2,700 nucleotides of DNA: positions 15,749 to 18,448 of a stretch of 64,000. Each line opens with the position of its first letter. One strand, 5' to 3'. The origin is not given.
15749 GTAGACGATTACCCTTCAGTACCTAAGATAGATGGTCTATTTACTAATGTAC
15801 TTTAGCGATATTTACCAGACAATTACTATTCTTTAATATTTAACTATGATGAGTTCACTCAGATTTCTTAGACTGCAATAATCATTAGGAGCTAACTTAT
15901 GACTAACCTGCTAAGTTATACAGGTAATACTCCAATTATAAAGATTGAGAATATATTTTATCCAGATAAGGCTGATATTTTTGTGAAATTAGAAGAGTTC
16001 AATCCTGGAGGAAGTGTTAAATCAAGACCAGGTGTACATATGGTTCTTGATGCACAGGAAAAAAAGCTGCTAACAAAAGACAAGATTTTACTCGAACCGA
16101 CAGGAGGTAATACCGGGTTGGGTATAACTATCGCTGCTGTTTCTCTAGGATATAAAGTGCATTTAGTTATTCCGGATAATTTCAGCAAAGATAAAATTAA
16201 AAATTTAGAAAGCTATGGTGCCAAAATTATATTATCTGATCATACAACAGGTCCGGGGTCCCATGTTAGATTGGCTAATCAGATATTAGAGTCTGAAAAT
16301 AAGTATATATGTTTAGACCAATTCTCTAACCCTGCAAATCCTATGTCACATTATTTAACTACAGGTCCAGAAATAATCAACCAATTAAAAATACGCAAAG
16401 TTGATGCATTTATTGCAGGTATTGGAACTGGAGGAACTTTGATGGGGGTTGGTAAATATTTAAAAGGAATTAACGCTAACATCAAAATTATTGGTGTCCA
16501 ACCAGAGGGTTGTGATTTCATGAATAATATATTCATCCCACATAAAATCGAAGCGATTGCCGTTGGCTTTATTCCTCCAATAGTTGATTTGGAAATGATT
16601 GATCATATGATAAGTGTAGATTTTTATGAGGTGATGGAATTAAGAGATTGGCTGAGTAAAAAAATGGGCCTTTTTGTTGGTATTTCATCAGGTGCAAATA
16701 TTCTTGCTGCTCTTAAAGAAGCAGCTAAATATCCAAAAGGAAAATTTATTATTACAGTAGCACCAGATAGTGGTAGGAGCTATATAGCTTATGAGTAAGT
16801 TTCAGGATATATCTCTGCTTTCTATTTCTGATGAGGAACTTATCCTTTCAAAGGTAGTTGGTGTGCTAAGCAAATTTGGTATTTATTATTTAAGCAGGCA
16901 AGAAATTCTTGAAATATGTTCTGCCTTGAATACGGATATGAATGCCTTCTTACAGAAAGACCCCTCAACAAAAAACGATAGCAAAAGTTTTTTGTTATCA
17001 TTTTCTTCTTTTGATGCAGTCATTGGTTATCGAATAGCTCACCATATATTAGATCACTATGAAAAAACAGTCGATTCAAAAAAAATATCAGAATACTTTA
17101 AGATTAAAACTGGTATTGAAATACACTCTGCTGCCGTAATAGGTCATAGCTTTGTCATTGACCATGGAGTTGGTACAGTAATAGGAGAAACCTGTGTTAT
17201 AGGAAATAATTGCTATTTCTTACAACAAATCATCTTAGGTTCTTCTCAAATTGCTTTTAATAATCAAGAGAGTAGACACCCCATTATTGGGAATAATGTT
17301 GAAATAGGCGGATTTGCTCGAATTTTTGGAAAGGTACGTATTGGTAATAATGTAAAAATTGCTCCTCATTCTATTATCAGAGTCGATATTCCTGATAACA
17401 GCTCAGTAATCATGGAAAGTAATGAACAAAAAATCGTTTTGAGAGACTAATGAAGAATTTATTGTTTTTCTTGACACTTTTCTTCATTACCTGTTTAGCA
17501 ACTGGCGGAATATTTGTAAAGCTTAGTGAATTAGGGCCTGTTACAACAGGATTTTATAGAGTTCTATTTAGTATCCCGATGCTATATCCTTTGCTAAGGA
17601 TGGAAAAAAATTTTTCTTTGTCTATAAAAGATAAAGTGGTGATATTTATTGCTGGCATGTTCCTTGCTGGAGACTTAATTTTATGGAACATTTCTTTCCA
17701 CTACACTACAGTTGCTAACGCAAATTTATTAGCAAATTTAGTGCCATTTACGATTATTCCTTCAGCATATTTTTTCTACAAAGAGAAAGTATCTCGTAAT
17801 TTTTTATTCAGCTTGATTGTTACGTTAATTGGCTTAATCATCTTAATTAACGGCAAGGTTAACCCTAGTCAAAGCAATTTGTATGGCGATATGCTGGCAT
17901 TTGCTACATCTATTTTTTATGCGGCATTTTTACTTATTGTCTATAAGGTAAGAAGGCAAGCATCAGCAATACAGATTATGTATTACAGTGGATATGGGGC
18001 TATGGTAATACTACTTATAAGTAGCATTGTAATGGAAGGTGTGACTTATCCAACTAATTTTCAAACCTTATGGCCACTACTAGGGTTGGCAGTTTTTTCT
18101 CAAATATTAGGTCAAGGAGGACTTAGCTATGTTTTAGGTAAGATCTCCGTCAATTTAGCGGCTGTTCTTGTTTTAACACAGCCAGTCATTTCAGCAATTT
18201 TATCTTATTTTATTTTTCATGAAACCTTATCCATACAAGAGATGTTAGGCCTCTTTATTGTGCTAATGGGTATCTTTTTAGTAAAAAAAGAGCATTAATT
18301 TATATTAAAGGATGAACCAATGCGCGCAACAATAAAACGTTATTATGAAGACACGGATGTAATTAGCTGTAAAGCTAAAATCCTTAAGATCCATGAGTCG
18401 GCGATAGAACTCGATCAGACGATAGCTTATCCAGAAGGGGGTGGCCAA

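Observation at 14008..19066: Candidate undescribed system: non-proteinogenic amino acid synthesis or detox with a tRNA-editing self-protection gene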

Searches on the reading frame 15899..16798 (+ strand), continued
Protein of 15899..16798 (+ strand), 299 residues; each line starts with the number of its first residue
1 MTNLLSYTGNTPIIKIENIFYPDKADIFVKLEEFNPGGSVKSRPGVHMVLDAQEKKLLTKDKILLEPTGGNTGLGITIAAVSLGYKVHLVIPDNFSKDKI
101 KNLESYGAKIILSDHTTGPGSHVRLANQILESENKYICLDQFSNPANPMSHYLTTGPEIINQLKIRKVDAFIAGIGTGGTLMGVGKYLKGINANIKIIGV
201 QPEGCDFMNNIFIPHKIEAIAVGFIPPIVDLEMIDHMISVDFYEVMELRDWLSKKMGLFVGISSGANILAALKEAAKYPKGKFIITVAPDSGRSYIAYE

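Call 78: find_encoding_contigs(protein=P0230, flank=6000, max_places=1)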
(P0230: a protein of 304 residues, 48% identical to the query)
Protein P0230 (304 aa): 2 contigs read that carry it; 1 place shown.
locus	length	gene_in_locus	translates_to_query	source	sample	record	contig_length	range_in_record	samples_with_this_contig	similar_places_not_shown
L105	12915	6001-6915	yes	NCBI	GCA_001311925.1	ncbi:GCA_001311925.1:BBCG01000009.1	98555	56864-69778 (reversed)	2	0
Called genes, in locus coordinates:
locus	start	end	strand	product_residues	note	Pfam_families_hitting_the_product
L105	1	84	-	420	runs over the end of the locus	PF03169:OPT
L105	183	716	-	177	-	PF03169:OPT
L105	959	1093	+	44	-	-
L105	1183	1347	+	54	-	PF01943:Polysacc_synt (weak)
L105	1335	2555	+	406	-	PF01554:MatE, PF03023:MurJ (weak), PF01554:MatE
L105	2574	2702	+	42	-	-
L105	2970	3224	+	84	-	-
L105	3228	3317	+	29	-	-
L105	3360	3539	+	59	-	-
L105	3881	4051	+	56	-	-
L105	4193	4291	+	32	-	-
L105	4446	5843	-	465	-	PF00392:GntR, PF00155:Aminotran_1_2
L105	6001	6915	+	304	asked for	PF00291:PALP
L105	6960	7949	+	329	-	PF00132:Hexapep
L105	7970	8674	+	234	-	PF03591:AzlC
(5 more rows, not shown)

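Call 95: predict_structure(alignment_id=A4)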
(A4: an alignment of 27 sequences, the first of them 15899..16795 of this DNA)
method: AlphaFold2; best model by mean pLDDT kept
length: 299 residues; sequences in the alignment: 27
mean_pLDDT: 88.8   pTM: 0.88
mean pLDDT of the five models: 88.8, 88.0, 87.6, 85.6, 85.1
residues with pLDDT >= 90: 209; 70-90: 66; 50-70: 14; < 50: 10
segments of 3 or more residues with pLDDT < 50: 292-299
pLDDT, mean of each block of 10 residues (from residue 1): 63 90 94 65 90 92 93 91 95 88 93 92 96 95 94 93 87 91 96 97 94 85 90 97 95 87 92 97 86 41
secondary structure, 60 per line:
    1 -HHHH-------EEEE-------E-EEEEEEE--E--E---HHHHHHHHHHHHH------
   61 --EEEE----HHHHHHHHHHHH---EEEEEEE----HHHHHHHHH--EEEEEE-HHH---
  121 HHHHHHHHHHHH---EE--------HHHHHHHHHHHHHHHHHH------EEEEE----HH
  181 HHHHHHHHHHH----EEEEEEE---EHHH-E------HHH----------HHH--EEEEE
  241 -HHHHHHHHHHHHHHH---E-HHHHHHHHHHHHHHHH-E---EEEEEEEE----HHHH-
elements in order: H2-5 E13-16 E26-32 H42-54 E63-66 H71-82 E86-92 H97-105 E108-113 H121-132 H146-163 E170-174 H179-191 E196-202 E236-240 H242-256 H262-277 E283-290 H295-298

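Call 98: fold_search(model_id=the predicted structure, library=pdb)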
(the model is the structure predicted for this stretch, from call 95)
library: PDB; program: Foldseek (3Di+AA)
matches with E <= 10: 1920; with E <= 0.001: 530
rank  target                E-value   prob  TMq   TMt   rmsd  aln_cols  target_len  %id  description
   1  8sru_B                5.5e-31  1.00  0.89  0.85   2.9       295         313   38  Crystal structure of O-acetyl-L-serine sulfhydrylase A (CysK) from Staphylococcus aureus NCTC 8325 complexed with a se (released 2024-11-13)
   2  8sru_C                6.1e-30  1.00  0.89  0.87   2.9       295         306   38  Crystal structure of O-acetyl-L-serine sulfhydrylase A (CysK) from Staphylococcus aureus NCTC 8325 complexed with a se (released 2024-11-13)
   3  8srt_B                8.8e-30  1.00  0.88  0.84   3.0       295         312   38  Crystal structure of the O-acetyl-L-serine sulfhydrylase A (CysK) holoenzyme from Staphylococcus aureus NCTC 8325 (released 2024-11-13)
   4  8srt_A                8.8e-30  1.00  0.88  0.86   3.1       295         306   38  Crystal structure of the O-acetyl-L-serine sulfhydrylase A (CysK) holoenzyme from Staphylococcus aureus NCTC 8325 (released 2024-11-13)
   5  8sru_A                2.3e-29  1.00  0.89  0.87   2.9       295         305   38  Crystal structure of O-acetyl-L-serine sulfhydrylase A (CysK) from Staphylococcus aureus NCTC 8325 complexed with a se (released 2024-11-13)
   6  1ve1                  2.5e-29  1.00  0.88  0.87   3.0       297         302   36  Crystal Structure of T.th. HB8 O-acetylserine sulfhydrylase (released 2005-04-19)
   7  8t2c_B                3.7e-29  1.00  0.88  0.87   2.9       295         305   38  Crystal structure of O-acetyl-L-serine sulfhydrylase A (CysK) from Staphylococcus aureus NCTC 8325 complexed with a Cy (released 2024-12-18)
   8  8srv_B                3.7e-29  1.00  0.89  0.85   2.9       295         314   38  Crystal structure of O-acetyl-L-serine sulfhydrylase A (CysK) from Staphylococcus aureus NCTC 8325 complexed with a tr (released 2024-11-13)
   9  3vbe_B                4.2e-29  1.00  0.88  0.82   3.0       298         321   39  Crystal structure of beta-cyanoalanine synthase in soybean (released 2012-09-12)
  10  8srv_A                5.1e-29  1.00  0.89  0.86   2.9       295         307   38  Crystal structure of O-acetyl-L-serine sulfhydrylase A (CysK) from Staphylococcus aureus NCTC 8325 complexed with a tr (released 2024-11-13)
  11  8srw_A                5.1e-29  1.00  0.89  0.86   2.9       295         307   38  Crystal structure of O-acetyl-L-serine sulfhydrylase A (CysK) from Staphylococcus aureus NCTC 8325 complexed with a mo (released 2024-11-13)
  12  3vbe_C                7.3e-29  1.00  0.88  0.81   2.9       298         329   39  Crystal structure of beta-cyanoalanine synthase in soybean (released 2012-09-12)
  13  2q3d                  1.3e-28  1.00  0.90  0.88   2.6       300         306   35  2.2 A Resolution Crystal Structure of O-Acetylserine Sulfhydrylase (OASS) From MYCOBACTERIUM TUBERCULOSIS in Complex wit (released 2007-06-12)
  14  1z7w                  1.3e-28  1.00  0.88  0.83   3.0       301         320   38  Crystal Structure of O-Acetylserine Sulfhydrylase from Arabidopsis thaliana (released 2005-09-20)
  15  3vc3_A                2.4e-28  1.00  0.91  0.85   2.5       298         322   39  Crystal structure of beta-cyanoalanine synthase K95A mutant in soybean (released 2012-09-12)
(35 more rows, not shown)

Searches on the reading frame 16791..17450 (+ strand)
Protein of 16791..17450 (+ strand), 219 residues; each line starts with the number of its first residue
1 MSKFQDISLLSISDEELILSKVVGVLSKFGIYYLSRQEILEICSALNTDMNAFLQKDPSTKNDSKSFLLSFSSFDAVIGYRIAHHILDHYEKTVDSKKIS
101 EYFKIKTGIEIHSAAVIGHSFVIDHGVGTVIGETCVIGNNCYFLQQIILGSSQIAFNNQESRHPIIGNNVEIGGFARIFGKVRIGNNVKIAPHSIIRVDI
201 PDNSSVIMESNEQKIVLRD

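Call 4: search_protein_families(library=pfam, proteins=[window:16791-17450:+])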
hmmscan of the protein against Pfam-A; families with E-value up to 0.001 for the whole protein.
window:16791-17450:+ (219 aa): 3 families
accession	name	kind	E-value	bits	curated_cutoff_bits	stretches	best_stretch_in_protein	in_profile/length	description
PF00132.30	Hexapep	-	1.9e-11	43.6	27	1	163-197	1-35/36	Bacterial transferase hexapeptide (six repeats)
PF25084.1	LbH_EIF2B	-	3.5e-07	30.6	54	1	104-194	17-103/105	EIF2B subunit epsilon LbH domain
PF13042.11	DUF3902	-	0.00066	19.7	25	0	68-131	33-93/161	Protein of unknown function (DUF3902)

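Call 5: search_protein_families(library=ncbifam, proteins=[window:16791-17450:+])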
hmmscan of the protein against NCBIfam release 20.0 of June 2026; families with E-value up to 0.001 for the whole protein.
window:16791-17450:+ (219 aa): 22 families
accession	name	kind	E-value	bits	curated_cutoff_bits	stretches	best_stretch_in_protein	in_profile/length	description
TIGR01172.1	cysE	equivalog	1.2e-38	132.7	210.65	1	47-207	2-157/162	serine O-acetyltransferase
NF041874.1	EPS_EpsC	equivalog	1.6e-35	122.3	150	1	47-207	2-157/168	serine O-acetyltransferase EpsC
NF008349.0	PRK11132.1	equivalog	7.8e-26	90.8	397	1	41-206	76-236/273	serine O-acetyltransferase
NF007564.0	PRK10191.1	equivalog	1.8e-14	53.6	196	1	107-215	56-160/162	colanic acid biosynthesis acetyltransferase WcaB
TIGR04016.1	WcaB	equivalog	3.9e-14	52.5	194.65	1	107-215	40-144/146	colanic acid biosynthesis acetyltransferase WcaB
NF002060.0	PRK00892.1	subfamily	3.2e-11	42.9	207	2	166-207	266-307/345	UDP-3-O-(3-hydroxymyristoyl)glucosamine N-acyltransferase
TIGR01853.1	lipid_A_lpxD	equivalog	9.4e-09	34.6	242.5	2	155-200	96-143/325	UDP-3-O-(3-hydroxymyristoyl)glucosamine N-acyltransferase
NF010934.1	PRK14354.1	equivalog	6.1e-08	31.6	450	1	30-193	191-343/447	bifunctional UDP-N-acetylglucosamine diphosphorylase/glucosamine-1-phosphate N-acetyltransferase GlmU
TIGR01173.1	glmU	equivalog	2.5e-07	29.9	366.85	1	102-190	256-341/452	bifunctional UDP-N-acetylglucosamine diphosphorylase/glucosamine-1-phosphate N-acetyltransferase GlmU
NF003657.0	PRK05289.1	equivalog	6.4e-06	25.4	226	0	165-197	17-49/264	acyl-ACP--UDP-N-acetylglucosamine O-acyltransferase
TIGR03532.1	DapD_Ac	equivalog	9.2e-06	25.4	231.75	1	98-206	100-203/231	2,3,4,5-tetrahydropyridine-2,6-dicarboxylate N-acetyltransferase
NF007240.0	PRK09677.1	equivalog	1.1e-05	25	243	1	159-214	126-179/192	putative lipopolysaccharide biosynthesis O-acetyl transferase WbbJ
NF007499.0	PRK10092.1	equivalog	1.3e-05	25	314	1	137-216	96-180/183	maltose O-acetyltransferase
TIGR03570.1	NeuD_NnaD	subfamily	1.6e-05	24.6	160.8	1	99-207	96-197/202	NeuD/PglB/VioB family sugar acetyltransferase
TIGR01852.1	lipid_A_lpxA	equivalog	2.7e-05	23.6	231.05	0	166-197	13-44/254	acyl-ACP--UDP-N-acetylglucosamine O-acyltransferase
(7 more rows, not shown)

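Call 42: search_solved_structures(query=window:16791-17447:+, show_alignments=3)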
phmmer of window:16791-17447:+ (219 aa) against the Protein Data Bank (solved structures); distinct sequences matched with E-value up to 0.001: 40.
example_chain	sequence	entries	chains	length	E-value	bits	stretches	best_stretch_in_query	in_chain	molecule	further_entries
6wye_A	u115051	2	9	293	5.1e-26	95.1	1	19-207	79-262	Serine acetyltransferase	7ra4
3p47_A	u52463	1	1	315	1e-22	84.4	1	41-210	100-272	Serine acetyltransferase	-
3p1b_A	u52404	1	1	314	1e-22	84.3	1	41-210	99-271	Serine acetyltransferase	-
3q1x_A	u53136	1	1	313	1e-22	84.3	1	41-210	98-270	Serine acetyltransferase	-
7bw9_A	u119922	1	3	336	3.3e-22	82.7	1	44-210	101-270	Serine acetyltransferase 1, putative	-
3f1x_A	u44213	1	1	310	3.8e-22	82.5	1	39-214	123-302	Serine acetyltransferase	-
4n69_A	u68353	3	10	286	1e-21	81.1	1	42-207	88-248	Serine Acetyltransferase Apoenzyme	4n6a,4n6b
1ssm_A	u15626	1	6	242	4.1e-21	79.1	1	36-204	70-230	Serine acetyltransferase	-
1sst_A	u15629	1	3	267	5e-21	78.8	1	36-204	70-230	Serine acetyltransferase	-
1ssq_A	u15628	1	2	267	5e-21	78.8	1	36-204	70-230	Serine acetyltransferase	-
1s80_A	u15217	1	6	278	5.5e-21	78.7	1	36-204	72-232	Serine acetyltransferase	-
3gvd_A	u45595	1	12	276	6.2e-20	75.3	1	48-204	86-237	Serine acetyltransferase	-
9u39_A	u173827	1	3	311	3e-19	73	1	45-210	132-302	Serine O-acetyltransferase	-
6lcn_A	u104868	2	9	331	3.6e-19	72.8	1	45-210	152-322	Serine O-acetyltransferase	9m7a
1t3d_A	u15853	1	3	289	1.1e-18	71.2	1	43-204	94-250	Serine acetyltransferase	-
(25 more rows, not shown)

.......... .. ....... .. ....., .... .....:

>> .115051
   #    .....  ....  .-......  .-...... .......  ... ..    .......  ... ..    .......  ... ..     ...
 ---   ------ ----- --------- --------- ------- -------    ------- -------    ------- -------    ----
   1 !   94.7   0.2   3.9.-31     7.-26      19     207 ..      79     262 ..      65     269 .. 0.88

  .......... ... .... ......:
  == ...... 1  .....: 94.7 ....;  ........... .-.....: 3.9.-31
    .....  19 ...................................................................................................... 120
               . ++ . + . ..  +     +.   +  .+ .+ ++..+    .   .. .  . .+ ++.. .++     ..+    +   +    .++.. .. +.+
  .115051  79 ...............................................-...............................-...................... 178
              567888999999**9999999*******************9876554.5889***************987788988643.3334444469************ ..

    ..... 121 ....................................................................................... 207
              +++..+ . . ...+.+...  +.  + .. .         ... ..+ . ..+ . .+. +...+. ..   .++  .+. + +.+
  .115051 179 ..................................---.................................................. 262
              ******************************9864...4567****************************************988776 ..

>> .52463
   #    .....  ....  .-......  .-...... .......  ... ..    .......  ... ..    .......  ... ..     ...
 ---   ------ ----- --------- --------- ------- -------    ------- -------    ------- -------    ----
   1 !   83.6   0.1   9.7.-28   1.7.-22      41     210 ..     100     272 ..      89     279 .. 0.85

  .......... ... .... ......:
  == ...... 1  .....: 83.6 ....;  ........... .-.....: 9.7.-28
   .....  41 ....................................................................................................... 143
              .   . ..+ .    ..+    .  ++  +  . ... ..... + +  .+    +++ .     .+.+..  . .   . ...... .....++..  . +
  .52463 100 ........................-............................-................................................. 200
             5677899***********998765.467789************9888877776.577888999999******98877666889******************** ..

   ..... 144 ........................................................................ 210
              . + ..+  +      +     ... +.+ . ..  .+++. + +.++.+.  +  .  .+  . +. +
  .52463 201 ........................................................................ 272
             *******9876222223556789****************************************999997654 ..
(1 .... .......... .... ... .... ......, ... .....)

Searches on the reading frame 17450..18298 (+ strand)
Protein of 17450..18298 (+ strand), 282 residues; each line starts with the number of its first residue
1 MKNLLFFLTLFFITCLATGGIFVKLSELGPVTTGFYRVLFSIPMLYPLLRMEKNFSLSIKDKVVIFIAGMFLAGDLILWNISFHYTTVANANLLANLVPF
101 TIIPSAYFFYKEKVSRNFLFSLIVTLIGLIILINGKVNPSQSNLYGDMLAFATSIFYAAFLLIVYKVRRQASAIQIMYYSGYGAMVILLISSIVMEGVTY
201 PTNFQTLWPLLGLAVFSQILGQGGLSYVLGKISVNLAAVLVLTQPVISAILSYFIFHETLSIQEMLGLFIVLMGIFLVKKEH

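Call 4: search_protein_families(library=pfam, proteins=[window:17450-18298:+])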
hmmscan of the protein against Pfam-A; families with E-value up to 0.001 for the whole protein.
window:17450-18298:+ (282 aa): 3 families
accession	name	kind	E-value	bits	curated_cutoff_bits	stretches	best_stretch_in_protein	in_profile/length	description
PF00892.27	EamA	-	1.1e-27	97.3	28.2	2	145-278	2-133/135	EamA-like transporter family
PF03151.22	TPT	-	0.0001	22.2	30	0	200-277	58-134/291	Triose-phosphate Transporter family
PF08449.17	UAA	-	0.00015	21.5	26.2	1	155-278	196-307/311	UAA transporter family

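Call 5: search_protein_families(library=ncbifam, proteins=[window:17450-18298:+])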
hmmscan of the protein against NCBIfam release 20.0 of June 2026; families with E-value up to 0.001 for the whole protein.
window:17450-18298:+ (282 aa): 6 families
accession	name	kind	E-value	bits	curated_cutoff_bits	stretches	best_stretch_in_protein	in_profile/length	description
TIGR00950.1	2A78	equivalog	1.7e-17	63.7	230.2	1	29-274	17-262/264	carboxylate/amino acid/amine transporter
NF008432.0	PRK11272.1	equivalog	2.4e-07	30.3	270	1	34-279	42-286/294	drug/metabolite exporter YedA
NF008523.0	PRK11453.1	equivalog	1.2e-06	28.4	472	1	21-277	23-284/299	O-acetylserine/cysteine exporter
NF050091.1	ArAmAcExpYddG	equivalog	2.2e-05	24.1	300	1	58-275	60-279/285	aromatic amino acid exporter YddG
TIGR03340.1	phn_DUF6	hypoth_equivalog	5.2e-05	23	288.15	1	185-280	38-135/281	phosphonate utilization associated putative membrane protein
NF051482.1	EbrB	exception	7.5e-05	23.3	160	1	202-281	25-104/105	SMR family multidrug efflux transporter EbrB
